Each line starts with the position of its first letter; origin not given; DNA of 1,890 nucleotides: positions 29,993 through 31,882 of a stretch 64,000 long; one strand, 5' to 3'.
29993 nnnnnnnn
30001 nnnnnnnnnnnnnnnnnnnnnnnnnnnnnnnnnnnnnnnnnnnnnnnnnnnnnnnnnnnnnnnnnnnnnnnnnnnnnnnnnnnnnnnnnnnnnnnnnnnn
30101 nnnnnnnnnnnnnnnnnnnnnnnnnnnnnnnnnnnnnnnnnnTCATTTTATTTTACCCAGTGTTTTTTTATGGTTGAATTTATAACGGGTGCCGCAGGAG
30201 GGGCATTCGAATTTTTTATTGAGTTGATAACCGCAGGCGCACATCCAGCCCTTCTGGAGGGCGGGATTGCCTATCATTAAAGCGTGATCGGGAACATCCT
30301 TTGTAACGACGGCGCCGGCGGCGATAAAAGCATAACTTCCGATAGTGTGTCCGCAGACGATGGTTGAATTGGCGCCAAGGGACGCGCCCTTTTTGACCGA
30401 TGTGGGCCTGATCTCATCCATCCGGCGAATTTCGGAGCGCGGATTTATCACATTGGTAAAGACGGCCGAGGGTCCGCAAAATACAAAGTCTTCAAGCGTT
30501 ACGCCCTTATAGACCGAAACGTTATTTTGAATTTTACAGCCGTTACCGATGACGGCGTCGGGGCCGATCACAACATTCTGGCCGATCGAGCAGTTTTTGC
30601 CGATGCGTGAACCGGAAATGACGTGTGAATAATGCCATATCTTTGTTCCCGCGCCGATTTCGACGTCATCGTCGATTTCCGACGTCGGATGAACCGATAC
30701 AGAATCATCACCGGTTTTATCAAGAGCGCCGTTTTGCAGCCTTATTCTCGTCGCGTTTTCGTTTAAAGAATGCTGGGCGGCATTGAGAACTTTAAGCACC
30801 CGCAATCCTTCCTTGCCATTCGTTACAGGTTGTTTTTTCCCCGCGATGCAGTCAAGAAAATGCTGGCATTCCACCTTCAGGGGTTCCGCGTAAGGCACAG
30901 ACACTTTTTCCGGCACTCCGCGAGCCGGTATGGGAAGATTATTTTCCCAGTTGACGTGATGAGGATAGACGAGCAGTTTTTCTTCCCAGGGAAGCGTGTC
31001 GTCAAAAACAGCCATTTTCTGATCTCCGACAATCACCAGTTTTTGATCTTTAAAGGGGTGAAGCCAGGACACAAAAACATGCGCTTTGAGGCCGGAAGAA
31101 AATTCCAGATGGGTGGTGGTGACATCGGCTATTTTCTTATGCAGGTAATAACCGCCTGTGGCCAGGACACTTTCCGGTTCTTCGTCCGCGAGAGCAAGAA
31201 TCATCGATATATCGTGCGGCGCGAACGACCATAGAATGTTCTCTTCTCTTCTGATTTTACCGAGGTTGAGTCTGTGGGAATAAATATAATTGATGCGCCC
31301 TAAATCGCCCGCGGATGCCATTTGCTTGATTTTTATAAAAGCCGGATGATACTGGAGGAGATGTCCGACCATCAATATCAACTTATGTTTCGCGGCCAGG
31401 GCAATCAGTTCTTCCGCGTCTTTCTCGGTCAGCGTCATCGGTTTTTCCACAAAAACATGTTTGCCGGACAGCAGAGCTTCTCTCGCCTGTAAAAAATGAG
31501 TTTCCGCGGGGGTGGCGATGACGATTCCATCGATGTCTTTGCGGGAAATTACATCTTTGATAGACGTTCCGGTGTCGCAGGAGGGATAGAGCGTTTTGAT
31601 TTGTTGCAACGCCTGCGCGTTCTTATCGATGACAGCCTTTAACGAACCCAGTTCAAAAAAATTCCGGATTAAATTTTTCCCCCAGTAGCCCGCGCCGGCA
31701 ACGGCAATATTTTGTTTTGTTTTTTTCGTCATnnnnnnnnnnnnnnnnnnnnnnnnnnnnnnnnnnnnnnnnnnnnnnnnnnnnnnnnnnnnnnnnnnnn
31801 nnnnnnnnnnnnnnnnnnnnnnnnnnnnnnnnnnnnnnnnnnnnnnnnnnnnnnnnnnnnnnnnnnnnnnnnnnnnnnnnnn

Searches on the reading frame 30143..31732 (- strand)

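Call 8: search_protein_families(library=pfam, proteins=[window:30143-31732:-], max_evalue=0.001)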
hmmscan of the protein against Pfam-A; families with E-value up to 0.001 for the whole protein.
window:30143-31732:- (529 aa): 7 families
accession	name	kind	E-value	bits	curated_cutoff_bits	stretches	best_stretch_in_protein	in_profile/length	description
PF01408.29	GFO_IDH_MocA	-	2.2e-22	80.4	24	1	8-124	2-120/120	Oxidoreductase family, NAD-binding Rossmann fold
PF00132.30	Hexapep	-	5.7e-19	67.4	27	3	356-390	1-35/36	Bacterial transferase hexapeptide (six repeats)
PF22725.1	GFO_IDH_MocA_C3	-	2.8e-13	50.4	27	1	132-240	1-122/124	GFO/IDH/MocA C-terminal domain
PF25084.1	LbH_EIF2B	-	7.9e-10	39.1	54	1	343-411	8-74/105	EIF2B subunit epsilon LbH domain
PF14602.12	Hexapep_2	-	1.5e-09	37.8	27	1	376-408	3-33/34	Hexapeptide repeat of succinyl-transferase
PF02894.22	GFO_IDH_MocA_C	-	6.8e-06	26.5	22.9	1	166-327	42-214/218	Oxidoreductase family, C-terminal alpha/beta domain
PF25087.1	GMPPB_C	-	7.1e-05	22.9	39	0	373-401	9-37/110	GMPPB C-terminal domain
